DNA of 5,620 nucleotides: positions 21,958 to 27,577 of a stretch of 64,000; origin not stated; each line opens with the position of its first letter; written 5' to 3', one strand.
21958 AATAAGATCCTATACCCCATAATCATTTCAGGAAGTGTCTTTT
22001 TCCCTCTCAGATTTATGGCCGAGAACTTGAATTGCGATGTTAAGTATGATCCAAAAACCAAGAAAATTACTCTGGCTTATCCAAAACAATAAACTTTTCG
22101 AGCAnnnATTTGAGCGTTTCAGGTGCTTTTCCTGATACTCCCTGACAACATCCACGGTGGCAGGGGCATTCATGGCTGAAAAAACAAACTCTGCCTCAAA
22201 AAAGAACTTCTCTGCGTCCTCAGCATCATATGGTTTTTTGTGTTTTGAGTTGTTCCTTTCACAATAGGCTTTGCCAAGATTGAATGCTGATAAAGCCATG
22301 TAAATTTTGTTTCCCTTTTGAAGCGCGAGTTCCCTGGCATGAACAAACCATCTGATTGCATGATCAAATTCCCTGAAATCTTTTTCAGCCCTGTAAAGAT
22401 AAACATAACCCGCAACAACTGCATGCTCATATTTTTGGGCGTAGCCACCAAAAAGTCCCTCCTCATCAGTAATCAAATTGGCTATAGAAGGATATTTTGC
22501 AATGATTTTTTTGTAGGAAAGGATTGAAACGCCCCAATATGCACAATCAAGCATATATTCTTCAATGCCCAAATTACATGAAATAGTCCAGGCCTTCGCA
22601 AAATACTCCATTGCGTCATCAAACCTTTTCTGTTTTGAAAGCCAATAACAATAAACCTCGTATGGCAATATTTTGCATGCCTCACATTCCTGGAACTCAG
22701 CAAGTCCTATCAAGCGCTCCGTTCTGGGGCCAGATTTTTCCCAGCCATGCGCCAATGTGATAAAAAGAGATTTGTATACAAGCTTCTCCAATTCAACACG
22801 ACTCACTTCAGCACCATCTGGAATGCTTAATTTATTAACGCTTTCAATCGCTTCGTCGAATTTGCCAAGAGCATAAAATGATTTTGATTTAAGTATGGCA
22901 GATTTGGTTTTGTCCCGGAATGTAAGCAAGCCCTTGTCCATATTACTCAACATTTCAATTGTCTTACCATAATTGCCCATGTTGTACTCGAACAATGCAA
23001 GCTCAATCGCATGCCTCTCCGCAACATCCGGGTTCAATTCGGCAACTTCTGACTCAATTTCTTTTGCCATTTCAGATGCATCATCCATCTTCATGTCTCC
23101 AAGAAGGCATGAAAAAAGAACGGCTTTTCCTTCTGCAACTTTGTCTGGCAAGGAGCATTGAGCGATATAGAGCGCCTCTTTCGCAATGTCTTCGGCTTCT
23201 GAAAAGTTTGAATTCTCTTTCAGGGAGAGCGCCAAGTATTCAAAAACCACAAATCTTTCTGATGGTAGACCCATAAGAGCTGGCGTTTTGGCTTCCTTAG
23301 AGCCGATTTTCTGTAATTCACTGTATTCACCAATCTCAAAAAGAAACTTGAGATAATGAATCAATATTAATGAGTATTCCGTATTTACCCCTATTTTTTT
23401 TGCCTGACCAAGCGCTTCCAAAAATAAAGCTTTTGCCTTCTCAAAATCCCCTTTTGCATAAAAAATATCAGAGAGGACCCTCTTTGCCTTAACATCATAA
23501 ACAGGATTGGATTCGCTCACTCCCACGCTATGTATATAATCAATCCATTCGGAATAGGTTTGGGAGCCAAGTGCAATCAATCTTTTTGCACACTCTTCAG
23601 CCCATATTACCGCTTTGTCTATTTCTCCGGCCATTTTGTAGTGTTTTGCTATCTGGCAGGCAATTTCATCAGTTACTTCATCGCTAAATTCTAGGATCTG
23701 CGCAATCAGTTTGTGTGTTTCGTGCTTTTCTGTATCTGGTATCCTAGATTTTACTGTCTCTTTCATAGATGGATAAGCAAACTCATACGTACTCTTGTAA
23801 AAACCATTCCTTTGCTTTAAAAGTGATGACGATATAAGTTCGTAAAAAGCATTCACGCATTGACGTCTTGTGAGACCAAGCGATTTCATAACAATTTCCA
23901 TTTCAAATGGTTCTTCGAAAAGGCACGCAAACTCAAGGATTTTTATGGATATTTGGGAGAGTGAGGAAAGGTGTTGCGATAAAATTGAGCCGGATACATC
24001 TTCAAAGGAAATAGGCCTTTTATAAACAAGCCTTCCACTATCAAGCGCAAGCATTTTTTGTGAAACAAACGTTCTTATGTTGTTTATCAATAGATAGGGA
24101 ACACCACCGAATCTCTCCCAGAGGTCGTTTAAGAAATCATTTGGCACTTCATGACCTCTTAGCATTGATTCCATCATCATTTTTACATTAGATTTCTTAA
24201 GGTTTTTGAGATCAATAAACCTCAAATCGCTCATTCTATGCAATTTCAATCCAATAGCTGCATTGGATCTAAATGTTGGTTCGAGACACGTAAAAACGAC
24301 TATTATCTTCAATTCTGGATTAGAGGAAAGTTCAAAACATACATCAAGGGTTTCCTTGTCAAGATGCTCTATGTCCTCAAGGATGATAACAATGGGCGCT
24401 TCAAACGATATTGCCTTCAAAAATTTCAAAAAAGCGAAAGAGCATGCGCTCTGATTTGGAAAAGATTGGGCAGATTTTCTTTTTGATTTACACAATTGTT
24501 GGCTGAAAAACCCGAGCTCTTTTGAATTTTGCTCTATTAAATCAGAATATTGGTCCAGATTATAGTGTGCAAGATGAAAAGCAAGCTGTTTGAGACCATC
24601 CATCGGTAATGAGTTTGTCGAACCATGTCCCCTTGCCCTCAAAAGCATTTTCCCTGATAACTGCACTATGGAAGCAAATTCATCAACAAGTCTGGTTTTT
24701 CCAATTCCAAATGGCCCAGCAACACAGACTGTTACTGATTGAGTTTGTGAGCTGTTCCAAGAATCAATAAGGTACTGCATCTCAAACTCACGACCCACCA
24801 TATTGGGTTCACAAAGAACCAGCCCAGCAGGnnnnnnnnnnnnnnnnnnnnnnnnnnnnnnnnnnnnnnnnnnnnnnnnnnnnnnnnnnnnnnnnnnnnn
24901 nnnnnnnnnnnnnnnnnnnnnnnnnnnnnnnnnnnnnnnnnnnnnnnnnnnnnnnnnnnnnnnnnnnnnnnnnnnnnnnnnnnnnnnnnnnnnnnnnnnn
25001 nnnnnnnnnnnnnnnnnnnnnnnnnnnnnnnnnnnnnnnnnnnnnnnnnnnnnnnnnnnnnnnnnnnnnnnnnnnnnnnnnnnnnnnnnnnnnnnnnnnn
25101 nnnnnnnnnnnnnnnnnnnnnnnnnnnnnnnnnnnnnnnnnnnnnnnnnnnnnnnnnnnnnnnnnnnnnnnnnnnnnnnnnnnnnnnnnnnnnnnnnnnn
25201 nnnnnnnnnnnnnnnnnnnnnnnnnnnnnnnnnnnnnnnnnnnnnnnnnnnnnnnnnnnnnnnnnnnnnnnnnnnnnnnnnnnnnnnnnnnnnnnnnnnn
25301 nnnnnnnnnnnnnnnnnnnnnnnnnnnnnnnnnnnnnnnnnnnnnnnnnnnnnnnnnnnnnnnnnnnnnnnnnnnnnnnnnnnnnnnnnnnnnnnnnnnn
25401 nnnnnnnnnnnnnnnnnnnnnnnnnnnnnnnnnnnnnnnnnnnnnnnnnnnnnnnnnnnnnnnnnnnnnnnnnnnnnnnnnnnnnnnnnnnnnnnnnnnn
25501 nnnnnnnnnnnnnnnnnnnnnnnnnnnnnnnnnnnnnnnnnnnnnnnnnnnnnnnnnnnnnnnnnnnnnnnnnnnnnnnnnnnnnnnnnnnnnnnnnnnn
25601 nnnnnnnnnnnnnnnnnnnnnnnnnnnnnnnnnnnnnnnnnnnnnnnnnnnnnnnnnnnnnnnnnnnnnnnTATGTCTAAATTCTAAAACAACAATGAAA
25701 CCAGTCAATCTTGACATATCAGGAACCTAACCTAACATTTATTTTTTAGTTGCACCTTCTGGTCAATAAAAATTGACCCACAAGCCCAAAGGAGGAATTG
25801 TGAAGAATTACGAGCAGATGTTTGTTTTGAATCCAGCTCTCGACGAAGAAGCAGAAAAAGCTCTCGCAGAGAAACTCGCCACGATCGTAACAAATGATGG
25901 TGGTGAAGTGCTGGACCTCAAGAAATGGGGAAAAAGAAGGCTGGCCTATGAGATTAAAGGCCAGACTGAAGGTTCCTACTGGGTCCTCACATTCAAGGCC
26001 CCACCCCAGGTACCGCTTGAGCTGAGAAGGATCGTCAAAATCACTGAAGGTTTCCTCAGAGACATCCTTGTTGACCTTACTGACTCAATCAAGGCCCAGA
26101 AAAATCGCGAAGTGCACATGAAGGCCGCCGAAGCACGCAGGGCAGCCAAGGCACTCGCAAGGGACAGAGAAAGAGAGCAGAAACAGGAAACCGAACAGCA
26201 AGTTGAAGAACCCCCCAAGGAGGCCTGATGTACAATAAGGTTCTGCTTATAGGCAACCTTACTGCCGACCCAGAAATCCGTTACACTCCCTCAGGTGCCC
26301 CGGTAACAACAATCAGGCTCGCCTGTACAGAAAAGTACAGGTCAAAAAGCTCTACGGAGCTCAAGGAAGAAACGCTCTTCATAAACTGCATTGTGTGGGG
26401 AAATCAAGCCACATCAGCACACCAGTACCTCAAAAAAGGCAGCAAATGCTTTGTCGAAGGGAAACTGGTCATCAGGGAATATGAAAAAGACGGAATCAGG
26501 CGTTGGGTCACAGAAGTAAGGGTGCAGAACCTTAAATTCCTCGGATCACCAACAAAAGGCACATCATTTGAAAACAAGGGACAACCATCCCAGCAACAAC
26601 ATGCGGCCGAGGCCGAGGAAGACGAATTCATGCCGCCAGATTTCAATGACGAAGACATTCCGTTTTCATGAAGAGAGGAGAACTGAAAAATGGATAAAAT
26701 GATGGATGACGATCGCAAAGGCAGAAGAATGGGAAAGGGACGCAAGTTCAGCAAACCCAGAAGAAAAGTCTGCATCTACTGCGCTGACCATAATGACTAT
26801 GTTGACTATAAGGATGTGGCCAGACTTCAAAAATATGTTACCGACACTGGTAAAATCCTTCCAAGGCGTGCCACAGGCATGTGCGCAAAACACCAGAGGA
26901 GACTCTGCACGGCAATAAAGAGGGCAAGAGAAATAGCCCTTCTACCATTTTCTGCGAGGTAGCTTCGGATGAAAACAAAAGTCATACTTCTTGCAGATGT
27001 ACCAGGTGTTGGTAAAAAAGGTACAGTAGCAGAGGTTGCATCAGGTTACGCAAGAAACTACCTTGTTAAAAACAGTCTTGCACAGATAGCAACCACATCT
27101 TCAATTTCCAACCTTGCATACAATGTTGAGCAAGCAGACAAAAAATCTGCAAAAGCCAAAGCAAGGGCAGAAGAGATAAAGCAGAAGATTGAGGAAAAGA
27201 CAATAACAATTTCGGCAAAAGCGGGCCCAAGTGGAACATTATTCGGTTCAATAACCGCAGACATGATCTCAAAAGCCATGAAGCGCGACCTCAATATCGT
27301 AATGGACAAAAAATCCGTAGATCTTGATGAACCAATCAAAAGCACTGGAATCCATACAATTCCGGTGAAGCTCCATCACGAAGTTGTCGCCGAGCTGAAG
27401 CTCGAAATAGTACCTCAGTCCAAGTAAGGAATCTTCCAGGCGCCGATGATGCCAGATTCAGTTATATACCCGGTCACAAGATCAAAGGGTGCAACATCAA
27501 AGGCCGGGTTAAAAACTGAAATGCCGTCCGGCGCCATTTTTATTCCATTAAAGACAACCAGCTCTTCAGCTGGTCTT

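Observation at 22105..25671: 1188-aa Ser/Thr kinase - STAND/AAA NTPase - TPR fusion (PknK/MalT-like) in accessory context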

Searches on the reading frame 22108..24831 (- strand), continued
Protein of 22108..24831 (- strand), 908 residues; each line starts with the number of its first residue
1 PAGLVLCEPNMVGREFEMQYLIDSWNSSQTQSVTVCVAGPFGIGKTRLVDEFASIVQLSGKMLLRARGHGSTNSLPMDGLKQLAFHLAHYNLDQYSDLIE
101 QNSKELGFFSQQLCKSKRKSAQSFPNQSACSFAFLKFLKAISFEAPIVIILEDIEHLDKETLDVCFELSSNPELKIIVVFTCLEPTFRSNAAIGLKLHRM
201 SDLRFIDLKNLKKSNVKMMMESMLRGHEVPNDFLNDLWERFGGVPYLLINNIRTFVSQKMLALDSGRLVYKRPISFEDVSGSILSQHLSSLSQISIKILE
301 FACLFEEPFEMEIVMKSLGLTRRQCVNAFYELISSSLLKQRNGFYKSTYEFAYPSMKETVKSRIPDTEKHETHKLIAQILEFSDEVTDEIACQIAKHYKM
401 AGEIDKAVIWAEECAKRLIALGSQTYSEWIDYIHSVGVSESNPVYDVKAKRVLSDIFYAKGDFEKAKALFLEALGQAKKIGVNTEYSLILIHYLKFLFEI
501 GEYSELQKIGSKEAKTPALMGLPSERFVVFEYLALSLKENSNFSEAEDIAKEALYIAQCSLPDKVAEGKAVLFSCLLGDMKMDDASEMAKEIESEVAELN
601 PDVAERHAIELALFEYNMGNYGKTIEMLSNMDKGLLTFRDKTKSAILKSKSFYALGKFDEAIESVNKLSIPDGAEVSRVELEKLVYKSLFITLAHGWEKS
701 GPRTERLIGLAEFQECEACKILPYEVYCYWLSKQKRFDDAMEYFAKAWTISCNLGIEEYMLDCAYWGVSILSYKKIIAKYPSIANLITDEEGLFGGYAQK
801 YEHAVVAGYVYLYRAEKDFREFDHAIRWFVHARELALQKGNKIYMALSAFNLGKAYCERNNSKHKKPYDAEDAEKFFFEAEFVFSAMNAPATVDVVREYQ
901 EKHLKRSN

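Call 73: search_protein_representatives(protein=window:22108-24831:-)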
Query: 908 residues. Proteins with E-value up to 0.001 (for the whole library): 11800; up to 1e-10: 898; up to 1e-30: 5. The best 150 are listed.
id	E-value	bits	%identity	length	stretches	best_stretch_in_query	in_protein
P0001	0.0e+00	1895.2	92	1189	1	1-907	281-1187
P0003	5.8e-97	342.3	29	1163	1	4-902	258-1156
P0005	6.6e-77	275.9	25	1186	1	8-896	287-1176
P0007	7.3e-76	272.5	27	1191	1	8-901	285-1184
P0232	3.5e-47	177.6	25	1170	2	4-588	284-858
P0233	1.2e-30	122.8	24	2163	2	11-417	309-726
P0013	3.9e-28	114.5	25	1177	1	8-696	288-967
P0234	1.7e-27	112.4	25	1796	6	14-477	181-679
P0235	2.6e-26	108.5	23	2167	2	9-424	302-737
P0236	2.8e-26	108.4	26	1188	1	3-393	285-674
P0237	2.9e-25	105.0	22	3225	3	8-558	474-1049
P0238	2.3e-24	102.1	26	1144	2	5-472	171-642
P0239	5.5e-24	100.8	23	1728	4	130-440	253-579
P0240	2.3e-23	98.8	28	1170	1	8-380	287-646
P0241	6.4e-22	94.0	21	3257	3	12-408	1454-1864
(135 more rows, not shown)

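Call 98: find_encoding_contigs(protein=P0236, flank=6000, max_places=1)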
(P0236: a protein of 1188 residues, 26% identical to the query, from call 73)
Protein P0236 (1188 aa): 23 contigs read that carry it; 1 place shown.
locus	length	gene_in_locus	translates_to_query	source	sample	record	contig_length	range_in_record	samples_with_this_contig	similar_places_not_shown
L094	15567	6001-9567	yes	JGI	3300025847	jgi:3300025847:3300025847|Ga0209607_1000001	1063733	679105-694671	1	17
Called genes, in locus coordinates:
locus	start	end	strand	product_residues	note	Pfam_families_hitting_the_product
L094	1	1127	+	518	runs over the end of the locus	PF03853:YjeF_N, PF01256:Carb_kinase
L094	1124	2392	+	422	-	PF01979:Amidohydro_1, PF07969:Amidohydro_3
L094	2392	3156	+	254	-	PF01048:PNP_UDP_1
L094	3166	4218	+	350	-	PF01008:IF-2B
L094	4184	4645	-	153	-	PF01281:Ribosomal_L9_N, PF03948:Ribosomal_L9_C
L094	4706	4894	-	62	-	-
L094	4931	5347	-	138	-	PF00436:SSB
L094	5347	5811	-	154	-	PF01250:Ribosomal_S6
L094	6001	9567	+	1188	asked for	PF00069:Pkinase, PF07714:PK_Tyr_Ser-Thr, PF17667:Pkinase_fungal, PF13191:AAA_16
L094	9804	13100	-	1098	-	PF19077:Big_13 (faint), PF09136:Glucodextran_B (faint), PF07833:Cu_amine_oxidN1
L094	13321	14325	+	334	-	PF13620:CarboxypepD_reg (weak)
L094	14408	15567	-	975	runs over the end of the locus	PF19077:Big_13 (faint), PF07833:Cu_amine_oxidN1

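Call 99: find_encoding_contigs(protein=P0240, flank=6000, max_places=1)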
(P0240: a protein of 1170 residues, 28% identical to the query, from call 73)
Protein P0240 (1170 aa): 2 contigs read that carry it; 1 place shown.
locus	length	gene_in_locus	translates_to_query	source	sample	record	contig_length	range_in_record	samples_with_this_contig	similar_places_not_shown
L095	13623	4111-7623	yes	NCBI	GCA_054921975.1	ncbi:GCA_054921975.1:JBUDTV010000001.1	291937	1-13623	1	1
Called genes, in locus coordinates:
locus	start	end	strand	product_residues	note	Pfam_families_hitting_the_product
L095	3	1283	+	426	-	?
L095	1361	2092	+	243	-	PF01048:PNP_UDP_1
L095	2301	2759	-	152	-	PF01281:Ribosomal_L9_N, PF03948:Ribosomal_L9_C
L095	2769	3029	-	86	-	PF01084:Ribosomal_S18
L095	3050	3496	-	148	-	PF00436:SSB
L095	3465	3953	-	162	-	PF01250:Ribosomal_S6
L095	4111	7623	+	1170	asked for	PF00069:Pkinase, PF07714:PK_Tyr_Ser-Thr, PF17667:Pkinase_fungal, PF13191:AAA_16 (weak), PF13401:AAA_22 (faint)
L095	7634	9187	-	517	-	-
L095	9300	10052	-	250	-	PF00902:TatC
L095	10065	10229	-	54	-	PF02416:TatA_B_E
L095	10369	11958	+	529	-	PF00171:Aldedh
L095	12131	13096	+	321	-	-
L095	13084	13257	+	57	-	-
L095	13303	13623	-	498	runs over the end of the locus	-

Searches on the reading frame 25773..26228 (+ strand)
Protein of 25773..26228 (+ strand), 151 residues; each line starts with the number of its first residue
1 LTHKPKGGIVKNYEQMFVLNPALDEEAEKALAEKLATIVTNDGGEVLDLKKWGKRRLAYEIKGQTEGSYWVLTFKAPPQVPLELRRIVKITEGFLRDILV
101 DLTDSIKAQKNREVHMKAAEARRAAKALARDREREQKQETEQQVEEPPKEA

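Call 8: search_protein_families(library=ncbifam, proteins=[window:25773-26228:+], max_evalue=0.00001)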
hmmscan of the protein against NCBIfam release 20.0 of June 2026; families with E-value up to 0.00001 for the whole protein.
window:25773-26228:+ (151 aa): 1 family
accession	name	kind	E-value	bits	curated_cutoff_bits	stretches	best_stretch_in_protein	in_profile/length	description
TIGR00166.1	S6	equivalog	3.4e-20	72.1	42.9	1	10-102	1-93/95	30S ribosomal protein S6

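Call 24: find_related_loci(query=A1, collection=genome_contigs, flank=10000)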
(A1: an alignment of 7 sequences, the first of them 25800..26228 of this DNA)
Query A1 (142 aa) in genome_contigs; peptide patterns used: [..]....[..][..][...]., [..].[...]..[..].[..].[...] (x = any residue, [..] = any of these).
600 stretches matched a pattern (row limit reached: there are more); 595 encode a relative of the query (tblastn E <= 1e-3); the best 80 are kept; 80 distinct loci.
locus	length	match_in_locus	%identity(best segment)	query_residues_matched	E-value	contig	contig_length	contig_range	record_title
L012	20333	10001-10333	62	1-111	3e-43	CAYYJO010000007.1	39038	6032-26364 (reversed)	MAG TPA_asm: uncultured Caldisericales bacterium isolate binchicken_co269_144 genome assembly, contig: NODE_870_length_3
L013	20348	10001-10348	51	1-116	1e-38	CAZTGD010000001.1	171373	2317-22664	MAG TPA_asm: uncultured Caldisericales bacterium isolate binchicken_co8_390 genome assembly, contig: NODE_18_length_1713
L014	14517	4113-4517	48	1-136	2e-38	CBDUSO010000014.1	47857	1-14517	MAG TPA_asm: uncultured bacterium isolate SRR22302365_binner12_Refined_153 genome assembly, contig: ERZ25074835.316, who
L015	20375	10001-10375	49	1-126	3e-36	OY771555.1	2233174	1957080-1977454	MAG: Caldisericia bacterium isolate 048577e4-24bb-4769-bfae-6f43d69425f4 genome assembly, chromosome: 1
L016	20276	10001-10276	50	1-92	7e-28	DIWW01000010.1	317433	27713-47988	MAG TPA_asm: Peptococcaceae bacterium UBA6096 UBA6096_contig_1232, whole genome shotgun sequence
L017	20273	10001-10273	52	1-91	2e-27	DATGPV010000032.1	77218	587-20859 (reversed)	MAG TPA_asm: Limnochordales bacterium isolate SMAG_U10406 k141_5065573, whole genome shotgun sequence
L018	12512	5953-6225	55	1-91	4e-27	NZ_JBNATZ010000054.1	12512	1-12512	MAG: Desulfofundulus sp. isolate Kamch4342-3A-MB-06 bin6.fa-54, whole genome shotgun sequence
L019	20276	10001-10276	51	1-92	2e-26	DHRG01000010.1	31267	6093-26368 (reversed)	MAG TPA_asm: Peptococcaceae bacterium UBA5318 UBA5318_contig_1557, whole genome shotgun sequence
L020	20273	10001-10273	52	1-91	4e-26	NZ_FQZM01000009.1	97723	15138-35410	Desulfofundulus thermosubterraneus DSM 16057, whole genome shotgun sequence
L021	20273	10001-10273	49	1-91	8e-26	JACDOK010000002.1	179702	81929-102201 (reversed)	MAG: Peptococcaceae bacterium isolate GB_MAG19_121 c_000000000069, whole genome shotgun sequence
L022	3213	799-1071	51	1-91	6e-26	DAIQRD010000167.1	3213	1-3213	MAG TPA_asm: Bacillota bacterium isolate CTOTU40582 NODE_13760_length_3213_cov_4.381571, whole genome shotgun sequence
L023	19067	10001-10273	51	1-91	8e-26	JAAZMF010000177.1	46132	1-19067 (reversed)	MAG: Bacillota bacterium isolate AS23ysBPME_326 185568_AS23, whole genome shotgun sequence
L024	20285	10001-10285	42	1-95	2e-25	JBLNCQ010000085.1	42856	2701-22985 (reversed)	MAG: Bacillota bacterium isolate MAG121 PRJNA950955_bin29_renamed_84, whole genome shotgun sequence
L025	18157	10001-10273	51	1-91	3e-25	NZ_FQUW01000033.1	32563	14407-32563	Desulfofundulus australicus DSM 11792, whole genome shotgun sequence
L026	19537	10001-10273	51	1-91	4e-25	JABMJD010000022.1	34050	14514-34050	MAG: Candidatus Syntrophopropionicum ammoniitolerans isolate MAG 62 NODE_694_length_34050_cov_39.51, whole genome shotgu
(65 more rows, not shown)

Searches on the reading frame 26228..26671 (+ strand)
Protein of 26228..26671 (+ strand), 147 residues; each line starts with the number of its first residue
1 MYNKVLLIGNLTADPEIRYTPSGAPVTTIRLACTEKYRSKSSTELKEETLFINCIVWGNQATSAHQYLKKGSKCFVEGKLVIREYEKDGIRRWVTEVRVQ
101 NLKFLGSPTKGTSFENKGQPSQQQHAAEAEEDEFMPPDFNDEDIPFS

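Call 8: search_protein_families(library=ncbifam, proteins=[window:26228-26671:+], max_evalue=0.00001)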
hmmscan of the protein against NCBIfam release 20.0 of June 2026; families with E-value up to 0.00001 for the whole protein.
window:26228-26671:+ (147 aa): 18 families
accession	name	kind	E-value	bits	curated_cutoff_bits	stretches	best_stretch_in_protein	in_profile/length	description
TIGR00621.2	ssb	subfamily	8.4e-37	127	53.95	1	1-130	3-142/165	single-stranded DNA-binding protein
NF005406.0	PRK06958.1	subfamily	4.2e-32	112.1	252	1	3-128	5-131/182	single-stranded DNA-binding protein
NF004357.0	PRK05733.1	subfamily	6e-29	101.3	241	1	3-130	6-136/172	single-stranded DNA-binding protein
NF006297.0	PRK08486.1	equivalog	2.3e-28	99.6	212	1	1-133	1-133/182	single-stranded DNA-binding protein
NF006533.0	PRK09010.1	subfamily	7.1e-27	94.5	260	1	3-102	7-106/177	single-stranded DNA-binding protein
NF010292.0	PRK13732.1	subfamily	3.2e-26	92.3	265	1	3-128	7-132/175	single-stranded DNA-binding protein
NF005241.0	PRK06751.1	equivalog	2.4e-25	89.6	313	1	1-127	1-123/173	single-stranded DNA-binding protein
NF006445.0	PRK08763.1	subfamily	8.4e-24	84.6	246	1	3-131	6-134/164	single-stranded DNA-binding protein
NF005851.0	PRK07772.1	subfamily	1.4e-23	84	194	1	5-102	7-106/191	single-stranded DNA-binding protein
NF004972.0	PRK06341.1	equivalog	2.5e-23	82.9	254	1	3-103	6-108/166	single-stranded DNA-binding protein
NF005579.0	PRK07274.1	equivalog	2.8e-23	82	169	1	1-122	1-119/131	single-stranded DNA-binding protein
NF005580.0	PRK07275.1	subfamily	2.9e-22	79.6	254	1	1-146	1-147/162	single-stranded DNA-binding protein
NF004948.0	PRK06293.1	equivalog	2.2e-19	69.9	156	1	5-135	4-130/161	single-stranded DNA-binding protein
NF005170.0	PRK06642.1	equivalog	1.6e-18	66.9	270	1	2-146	5-152/152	single-stranded DNA-binding protein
NF005242.0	PRK06752.1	equivalog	2e-17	63.4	189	1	1-110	1-108/112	single-stranded DNA-binding protein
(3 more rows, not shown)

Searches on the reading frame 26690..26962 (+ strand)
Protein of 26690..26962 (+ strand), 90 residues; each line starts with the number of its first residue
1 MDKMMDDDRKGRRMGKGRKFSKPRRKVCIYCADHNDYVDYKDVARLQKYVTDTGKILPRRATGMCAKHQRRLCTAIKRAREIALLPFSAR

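Call 8: search_protein_families(library=ncbifam, proteins=[window:26690-26962:+], max_evalue=0.00001)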
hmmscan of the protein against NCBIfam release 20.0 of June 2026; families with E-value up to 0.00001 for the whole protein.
window:26690-26962:+ (90 aa): 1 family
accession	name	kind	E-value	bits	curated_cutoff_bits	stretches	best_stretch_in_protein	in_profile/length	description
TIGR00165.1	S18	equivalog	1.3e-28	99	38.75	1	23-88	3-68/70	30S ribosomal protein S18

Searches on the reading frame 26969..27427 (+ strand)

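Call 8: search_protein_families(library=ncbifam, proteins=[window:26969-27427:+], max_evalue=0.00001)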
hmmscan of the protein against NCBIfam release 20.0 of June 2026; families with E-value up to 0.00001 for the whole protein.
window:26969-27427:+ (152 aa): 2 families
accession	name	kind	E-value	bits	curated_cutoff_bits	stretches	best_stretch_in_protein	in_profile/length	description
TIGR00158.1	L9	equivalog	5.1e-39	134.1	58.6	1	4-149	2-147/148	50S ribosomal protein L9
NF011110.0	PRK14538.1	equivalog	1.1e-29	103.2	707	1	3-149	689-834/838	putative bifunctional signaling protein/50S ribosomal protein L9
